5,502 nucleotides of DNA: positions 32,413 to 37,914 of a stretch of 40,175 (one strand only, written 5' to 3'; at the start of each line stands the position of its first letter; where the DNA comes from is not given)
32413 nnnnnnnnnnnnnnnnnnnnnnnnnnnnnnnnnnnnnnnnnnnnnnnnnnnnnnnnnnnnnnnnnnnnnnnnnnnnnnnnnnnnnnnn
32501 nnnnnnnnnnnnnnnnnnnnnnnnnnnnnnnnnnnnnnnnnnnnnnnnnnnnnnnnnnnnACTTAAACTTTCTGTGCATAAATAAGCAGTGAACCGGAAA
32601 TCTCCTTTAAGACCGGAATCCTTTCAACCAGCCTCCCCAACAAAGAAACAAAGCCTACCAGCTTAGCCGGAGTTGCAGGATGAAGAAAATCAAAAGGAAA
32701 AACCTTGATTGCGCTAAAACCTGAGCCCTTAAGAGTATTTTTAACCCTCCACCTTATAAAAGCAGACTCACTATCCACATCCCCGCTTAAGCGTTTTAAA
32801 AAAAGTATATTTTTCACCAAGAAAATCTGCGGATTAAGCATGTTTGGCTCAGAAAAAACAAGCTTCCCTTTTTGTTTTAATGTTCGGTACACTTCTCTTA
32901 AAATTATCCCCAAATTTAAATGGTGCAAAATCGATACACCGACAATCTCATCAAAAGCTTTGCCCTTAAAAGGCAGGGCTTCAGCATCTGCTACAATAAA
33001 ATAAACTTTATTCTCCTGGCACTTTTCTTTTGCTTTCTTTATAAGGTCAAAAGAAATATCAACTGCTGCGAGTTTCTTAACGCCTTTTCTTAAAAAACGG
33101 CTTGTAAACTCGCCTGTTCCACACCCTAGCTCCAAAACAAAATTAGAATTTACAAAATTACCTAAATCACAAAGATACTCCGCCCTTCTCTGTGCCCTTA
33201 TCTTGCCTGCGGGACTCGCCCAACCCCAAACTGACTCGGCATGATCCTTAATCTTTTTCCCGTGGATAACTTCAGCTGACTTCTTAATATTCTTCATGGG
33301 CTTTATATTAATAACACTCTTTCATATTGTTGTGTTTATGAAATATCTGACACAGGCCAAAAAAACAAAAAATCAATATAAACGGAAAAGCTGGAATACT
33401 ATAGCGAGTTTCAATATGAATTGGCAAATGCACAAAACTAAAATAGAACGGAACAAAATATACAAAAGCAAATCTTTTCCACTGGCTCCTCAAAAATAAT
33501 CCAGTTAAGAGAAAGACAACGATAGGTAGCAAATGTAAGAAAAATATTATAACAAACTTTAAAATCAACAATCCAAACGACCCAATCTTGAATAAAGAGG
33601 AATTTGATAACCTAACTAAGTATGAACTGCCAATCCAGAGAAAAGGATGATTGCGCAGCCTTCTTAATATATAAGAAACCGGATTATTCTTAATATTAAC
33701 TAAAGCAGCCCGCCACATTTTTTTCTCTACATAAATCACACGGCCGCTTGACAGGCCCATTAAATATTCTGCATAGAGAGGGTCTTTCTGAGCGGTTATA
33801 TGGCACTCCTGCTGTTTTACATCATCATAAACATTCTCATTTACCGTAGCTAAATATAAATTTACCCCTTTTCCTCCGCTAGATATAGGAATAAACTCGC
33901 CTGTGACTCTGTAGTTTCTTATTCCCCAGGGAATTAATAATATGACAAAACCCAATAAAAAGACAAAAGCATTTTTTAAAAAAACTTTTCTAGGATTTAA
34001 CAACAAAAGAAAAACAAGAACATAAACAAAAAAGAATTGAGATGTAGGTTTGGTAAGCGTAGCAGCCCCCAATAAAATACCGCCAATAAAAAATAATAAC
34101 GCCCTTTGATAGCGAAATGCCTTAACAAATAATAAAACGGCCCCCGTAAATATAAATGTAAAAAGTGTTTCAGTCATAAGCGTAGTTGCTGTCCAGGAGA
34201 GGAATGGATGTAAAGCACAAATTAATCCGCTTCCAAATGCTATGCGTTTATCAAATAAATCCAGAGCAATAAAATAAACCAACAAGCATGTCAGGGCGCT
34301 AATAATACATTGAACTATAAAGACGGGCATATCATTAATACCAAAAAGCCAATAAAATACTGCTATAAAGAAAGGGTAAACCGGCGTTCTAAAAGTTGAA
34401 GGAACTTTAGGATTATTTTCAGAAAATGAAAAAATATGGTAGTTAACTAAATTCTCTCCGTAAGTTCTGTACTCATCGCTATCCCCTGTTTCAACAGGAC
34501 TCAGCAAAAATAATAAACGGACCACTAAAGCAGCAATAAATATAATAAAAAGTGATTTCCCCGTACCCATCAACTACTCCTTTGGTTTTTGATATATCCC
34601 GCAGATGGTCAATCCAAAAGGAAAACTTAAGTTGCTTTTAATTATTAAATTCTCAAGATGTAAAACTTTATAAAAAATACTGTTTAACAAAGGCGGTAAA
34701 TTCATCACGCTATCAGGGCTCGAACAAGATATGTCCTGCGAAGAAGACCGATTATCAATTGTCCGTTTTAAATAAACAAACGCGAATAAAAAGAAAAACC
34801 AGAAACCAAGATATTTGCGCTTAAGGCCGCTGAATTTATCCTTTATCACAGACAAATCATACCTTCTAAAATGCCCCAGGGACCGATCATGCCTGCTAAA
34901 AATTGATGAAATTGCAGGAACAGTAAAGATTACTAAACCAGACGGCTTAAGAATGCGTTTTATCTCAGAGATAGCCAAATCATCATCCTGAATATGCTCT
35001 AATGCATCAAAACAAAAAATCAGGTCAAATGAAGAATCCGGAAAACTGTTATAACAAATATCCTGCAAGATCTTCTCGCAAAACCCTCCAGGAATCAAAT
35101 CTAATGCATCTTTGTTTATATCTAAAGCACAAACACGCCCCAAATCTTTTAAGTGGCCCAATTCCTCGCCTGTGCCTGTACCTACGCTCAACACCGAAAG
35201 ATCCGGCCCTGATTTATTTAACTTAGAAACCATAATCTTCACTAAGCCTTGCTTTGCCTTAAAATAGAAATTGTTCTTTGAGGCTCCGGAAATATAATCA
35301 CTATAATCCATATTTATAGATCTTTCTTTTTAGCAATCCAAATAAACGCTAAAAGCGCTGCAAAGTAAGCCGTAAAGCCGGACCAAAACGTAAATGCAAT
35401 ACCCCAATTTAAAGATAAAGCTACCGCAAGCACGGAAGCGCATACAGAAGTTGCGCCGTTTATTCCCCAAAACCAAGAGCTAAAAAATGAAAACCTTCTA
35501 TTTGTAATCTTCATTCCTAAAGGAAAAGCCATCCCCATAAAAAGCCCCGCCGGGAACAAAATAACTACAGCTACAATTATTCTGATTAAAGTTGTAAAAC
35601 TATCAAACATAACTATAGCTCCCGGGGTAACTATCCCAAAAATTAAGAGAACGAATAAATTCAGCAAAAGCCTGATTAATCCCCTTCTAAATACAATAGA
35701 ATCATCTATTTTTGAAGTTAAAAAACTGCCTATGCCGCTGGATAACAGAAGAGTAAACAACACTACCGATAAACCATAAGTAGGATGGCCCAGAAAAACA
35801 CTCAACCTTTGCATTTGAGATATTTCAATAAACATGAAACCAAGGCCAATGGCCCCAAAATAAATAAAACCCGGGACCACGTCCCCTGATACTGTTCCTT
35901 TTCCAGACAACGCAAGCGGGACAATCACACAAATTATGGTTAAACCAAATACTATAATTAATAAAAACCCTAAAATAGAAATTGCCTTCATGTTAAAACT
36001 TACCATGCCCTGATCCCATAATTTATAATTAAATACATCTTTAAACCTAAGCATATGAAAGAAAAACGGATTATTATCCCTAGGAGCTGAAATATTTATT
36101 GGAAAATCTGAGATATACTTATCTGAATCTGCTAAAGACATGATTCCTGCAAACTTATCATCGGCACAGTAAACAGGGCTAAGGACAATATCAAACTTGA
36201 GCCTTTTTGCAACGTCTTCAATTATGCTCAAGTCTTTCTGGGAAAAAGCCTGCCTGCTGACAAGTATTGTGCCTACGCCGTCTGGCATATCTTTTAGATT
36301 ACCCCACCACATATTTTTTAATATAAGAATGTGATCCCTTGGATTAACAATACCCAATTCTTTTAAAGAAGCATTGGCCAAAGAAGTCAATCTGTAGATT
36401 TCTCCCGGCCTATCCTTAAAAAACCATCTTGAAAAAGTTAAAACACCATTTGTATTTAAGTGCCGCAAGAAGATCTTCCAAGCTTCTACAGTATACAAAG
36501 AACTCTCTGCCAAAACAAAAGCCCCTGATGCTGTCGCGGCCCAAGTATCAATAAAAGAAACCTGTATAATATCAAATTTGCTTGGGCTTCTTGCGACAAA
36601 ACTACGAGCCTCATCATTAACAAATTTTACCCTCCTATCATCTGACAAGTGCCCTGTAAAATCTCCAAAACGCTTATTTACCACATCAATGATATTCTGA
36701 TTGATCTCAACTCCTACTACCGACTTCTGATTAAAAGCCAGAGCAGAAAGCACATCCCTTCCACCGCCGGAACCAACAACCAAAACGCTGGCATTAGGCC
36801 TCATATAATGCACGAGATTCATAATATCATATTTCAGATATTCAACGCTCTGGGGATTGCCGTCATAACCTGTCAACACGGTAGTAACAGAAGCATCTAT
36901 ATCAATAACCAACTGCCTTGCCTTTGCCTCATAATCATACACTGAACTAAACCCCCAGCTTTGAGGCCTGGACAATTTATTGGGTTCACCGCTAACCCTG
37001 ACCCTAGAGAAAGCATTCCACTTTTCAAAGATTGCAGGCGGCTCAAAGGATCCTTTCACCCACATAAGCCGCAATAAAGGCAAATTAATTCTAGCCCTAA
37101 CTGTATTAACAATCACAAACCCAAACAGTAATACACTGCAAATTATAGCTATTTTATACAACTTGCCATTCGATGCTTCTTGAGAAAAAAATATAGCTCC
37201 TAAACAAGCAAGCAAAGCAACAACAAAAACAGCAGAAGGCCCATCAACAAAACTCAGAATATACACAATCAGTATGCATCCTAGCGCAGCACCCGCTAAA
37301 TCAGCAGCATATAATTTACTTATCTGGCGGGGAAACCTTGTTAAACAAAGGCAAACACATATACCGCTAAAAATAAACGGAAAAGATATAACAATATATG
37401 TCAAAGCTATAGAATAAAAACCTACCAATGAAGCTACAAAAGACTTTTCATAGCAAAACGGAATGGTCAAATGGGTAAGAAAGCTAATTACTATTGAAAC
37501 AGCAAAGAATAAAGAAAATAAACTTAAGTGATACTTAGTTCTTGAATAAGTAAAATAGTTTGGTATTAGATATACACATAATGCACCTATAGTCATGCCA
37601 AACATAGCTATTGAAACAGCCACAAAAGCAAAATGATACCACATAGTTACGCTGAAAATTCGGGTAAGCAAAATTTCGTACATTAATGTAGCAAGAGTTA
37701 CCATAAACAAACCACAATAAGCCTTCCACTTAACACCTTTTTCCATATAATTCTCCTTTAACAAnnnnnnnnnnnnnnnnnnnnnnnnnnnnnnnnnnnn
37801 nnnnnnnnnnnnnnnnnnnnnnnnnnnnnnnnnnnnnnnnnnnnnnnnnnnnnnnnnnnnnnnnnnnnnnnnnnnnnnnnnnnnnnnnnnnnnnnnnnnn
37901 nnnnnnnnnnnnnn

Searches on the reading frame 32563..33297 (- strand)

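Call 9: search_protein_families(library=pfam, proteins=[window:32563-33297:-], max_evalue=0.001)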
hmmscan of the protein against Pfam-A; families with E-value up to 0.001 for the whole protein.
window:32563-33297:- (244 aa): 11 families
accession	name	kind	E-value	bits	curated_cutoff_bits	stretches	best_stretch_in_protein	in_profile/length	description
PF08241.18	Methyltransf_11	-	8.4e-21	74.9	21.2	1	55-148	1-95/95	Methyltransferase domain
PF13649.12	Methyltransf_25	-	1.9e-19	70.6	27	1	54-144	1-97/97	Methyltransferase domain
PF13847.12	Methyltransf_31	-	9.9e-16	58.2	27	1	54-158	7-119/145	Methyltransferase domain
PF13489.12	Methyltransf_23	-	1e-11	45.3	27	1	50-152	22-120/164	Methyltransferase domain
PF01209.24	Ubie_methyltran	-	3.9e-11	43.2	20.1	1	45-150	42-153/233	ubiE/COQ5 methyltransferase family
PF08242.18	Methyltransf_12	-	6.5e-11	43.3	30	1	55-146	1-98/98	Methyltransferase domain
PF05401.17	NodS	-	3.8e-05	24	24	1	52-149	45-145/201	Nodulation protein S (NodS)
PF03141.22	Methyltransf_29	-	0.00011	21.4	23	1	51-153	118-222/506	Putative S-adenosyl-L-methionine-dependent methyltransferase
PF06325.19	PrmA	-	0.00046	20.2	22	1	52-149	163-259/296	Ribosomal protein L11 methyltransferase (PrmA)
PF08003.17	Methyltransf_9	-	0.00086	18.8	23.8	0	50-148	115-217/315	Protein of unknown function (DUF1698)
PF05175.20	MTS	-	0.00099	19.2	23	0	51-119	32-103/170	Methyltransferase small domain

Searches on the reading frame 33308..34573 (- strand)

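Call 9: search_protein_families(library=pfam, proteins=[window:33308-34573:-], max_evalue=0.001)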
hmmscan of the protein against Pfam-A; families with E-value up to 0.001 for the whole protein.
window:33308-34573:- (421 aa): 1 family
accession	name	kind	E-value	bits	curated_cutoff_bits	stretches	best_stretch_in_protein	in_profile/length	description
PF13231.12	PMT_2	-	7.1e-19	69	26.1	1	63-214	3-153/160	Dolichyl-phosphate-mannose-protein mannosyltransferase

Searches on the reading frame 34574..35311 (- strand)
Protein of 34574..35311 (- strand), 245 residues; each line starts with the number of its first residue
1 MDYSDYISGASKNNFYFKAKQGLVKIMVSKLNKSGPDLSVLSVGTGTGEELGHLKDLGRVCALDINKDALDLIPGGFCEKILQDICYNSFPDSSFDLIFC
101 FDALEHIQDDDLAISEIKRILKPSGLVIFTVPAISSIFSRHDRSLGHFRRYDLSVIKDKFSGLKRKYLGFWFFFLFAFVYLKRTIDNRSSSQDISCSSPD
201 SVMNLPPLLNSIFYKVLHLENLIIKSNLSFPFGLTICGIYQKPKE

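Call 9: search_protein_families(library=pfam, proteins=[window:34574-35311:-], max_evalue=0.001)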
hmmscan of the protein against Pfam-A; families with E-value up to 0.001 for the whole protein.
window:34574-35311:- (245 aa): 5 families
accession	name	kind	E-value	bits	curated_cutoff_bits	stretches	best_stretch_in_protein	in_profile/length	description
PF08241.18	Methyltransf_11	-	1.2e-16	61.5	21.2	1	41-129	1-95/95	Methyltransferase domain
PF13649.12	Methyltransf_25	-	6e-13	49.7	27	1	40-125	1-97/97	Methyltransferase domain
PF13489.12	Methyltransf_23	-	1e-12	48.5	27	1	35-147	21-131/164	Methyltransferase domain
PF13847.12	Methyltransf_31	-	1.8e-09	37.8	27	1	88-133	69-113/145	Methyltransferase domain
PF08242.18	Methyltransf_12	-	2.8e-09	38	30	1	41-126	1-97/98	Methyltransferase domain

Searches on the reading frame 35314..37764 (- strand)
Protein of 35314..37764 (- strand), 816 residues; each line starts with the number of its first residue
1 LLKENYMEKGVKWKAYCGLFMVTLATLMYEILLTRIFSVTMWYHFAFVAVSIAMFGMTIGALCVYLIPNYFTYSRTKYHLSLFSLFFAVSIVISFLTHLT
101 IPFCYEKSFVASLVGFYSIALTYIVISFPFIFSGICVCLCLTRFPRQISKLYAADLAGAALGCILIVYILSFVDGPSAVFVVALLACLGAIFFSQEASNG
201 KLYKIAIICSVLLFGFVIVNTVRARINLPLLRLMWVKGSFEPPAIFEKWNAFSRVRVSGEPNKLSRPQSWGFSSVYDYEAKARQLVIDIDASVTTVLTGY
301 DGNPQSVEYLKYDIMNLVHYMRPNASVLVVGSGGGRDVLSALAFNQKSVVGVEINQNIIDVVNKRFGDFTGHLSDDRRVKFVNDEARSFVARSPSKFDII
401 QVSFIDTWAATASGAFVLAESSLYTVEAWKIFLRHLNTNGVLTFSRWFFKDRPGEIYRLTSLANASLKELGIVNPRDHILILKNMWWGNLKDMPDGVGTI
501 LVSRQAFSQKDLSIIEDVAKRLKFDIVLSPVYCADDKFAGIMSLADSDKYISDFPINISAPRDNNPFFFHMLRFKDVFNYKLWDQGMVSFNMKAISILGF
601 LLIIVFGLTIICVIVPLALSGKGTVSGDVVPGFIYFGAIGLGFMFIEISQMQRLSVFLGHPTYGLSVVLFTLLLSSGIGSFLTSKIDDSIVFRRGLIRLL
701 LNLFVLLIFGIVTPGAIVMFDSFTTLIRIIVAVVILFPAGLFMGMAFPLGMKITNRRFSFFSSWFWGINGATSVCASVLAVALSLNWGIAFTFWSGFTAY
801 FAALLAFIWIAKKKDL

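Call 9: search_protein_families(library=pfam, proteins=[window:35314-37764:-], max_evalue=0.001)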
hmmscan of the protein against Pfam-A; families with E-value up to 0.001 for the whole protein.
window:35314-37764:- (816 aa): 1 family
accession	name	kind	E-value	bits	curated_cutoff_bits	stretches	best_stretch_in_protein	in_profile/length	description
PF01564.23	Spermine_synth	-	1.9e-09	37.8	22.9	1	313-441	7-127/186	Spermine/spermidine synthase domain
